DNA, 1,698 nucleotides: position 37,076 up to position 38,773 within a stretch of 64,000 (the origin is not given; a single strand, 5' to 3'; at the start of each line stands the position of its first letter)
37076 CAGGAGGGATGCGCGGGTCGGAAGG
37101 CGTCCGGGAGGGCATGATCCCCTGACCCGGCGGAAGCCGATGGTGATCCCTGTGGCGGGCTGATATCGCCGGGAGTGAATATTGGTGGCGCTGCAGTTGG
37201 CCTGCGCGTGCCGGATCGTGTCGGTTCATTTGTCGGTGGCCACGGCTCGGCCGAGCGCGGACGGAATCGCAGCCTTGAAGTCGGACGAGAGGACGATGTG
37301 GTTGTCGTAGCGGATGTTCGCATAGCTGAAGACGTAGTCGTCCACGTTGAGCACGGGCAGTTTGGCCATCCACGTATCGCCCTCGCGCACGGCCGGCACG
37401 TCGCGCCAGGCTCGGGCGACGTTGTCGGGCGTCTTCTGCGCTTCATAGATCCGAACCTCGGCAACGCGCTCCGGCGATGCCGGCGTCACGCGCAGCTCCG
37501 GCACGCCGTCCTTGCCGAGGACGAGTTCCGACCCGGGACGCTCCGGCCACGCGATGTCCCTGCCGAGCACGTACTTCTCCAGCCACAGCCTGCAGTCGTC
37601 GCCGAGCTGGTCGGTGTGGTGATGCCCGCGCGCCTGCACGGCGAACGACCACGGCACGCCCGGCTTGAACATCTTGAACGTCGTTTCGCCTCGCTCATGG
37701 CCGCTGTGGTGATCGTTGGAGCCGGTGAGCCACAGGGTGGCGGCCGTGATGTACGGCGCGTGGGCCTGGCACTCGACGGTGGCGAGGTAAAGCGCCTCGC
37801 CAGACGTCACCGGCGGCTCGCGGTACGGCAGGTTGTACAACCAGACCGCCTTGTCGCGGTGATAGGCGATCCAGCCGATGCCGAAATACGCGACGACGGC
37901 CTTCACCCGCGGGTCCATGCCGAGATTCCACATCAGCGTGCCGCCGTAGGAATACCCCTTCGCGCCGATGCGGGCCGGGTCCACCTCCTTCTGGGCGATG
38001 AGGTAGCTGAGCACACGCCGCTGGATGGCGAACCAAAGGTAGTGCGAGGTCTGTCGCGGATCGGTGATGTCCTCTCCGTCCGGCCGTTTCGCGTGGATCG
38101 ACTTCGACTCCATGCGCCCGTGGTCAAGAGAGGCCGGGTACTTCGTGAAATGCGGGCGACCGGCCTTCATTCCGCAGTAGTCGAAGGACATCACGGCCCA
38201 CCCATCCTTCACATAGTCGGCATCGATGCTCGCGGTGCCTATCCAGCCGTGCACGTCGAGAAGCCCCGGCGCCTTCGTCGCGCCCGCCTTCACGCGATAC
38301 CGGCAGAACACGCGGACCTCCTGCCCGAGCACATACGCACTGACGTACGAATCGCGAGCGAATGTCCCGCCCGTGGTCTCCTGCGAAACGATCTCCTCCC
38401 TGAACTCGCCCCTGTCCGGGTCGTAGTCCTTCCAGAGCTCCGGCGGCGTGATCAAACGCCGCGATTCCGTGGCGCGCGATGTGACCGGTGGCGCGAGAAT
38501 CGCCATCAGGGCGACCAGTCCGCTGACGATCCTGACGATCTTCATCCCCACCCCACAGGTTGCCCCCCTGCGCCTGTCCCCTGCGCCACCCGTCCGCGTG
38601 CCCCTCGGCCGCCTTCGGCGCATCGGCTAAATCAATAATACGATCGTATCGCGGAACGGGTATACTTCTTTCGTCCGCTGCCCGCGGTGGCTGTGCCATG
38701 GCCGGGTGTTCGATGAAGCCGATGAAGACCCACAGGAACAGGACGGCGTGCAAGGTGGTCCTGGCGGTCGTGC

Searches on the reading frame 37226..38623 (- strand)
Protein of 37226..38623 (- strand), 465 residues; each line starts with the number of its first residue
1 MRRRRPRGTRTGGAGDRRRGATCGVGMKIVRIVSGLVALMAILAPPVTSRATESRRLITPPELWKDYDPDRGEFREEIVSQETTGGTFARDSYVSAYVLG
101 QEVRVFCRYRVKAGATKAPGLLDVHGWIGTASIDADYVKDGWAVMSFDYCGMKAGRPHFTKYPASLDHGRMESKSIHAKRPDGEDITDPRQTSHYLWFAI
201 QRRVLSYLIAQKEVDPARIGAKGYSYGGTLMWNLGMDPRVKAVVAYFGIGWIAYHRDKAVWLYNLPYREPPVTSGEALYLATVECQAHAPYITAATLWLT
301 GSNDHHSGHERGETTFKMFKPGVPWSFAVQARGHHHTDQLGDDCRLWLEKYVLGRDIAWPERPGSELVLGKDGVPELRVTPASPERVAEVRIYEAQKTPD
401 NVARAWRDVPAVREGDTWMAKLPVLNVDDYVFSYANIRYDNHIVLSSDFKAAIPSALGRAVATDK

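Call 25: search_protein_families(library=pfam, proteins=[window:37226-38623:-], max_evalue=0.001)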
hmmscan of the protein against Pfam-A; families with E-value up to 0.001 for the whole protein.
window:37226-38623:- (465 aa): 2 families
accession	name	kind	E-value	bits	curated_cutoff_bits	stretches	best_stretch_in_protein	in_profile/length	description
PF00326.27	Peptidase_S9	-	5.7e-07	29.7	22.6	1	204-317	51-168/213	Prolyl oligopeptidase family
PF01738.24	DLH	-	0.00011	22.3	21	1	200-254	80-130/217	Dienelactone hydrolase family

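Call 78: find_encoding_contigs(protein=window:37226-38623:-, flank=4000, max_places=8)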
Protein window:37226-38623:- (465 aa): no gene with exactly this product is on record in the collection.
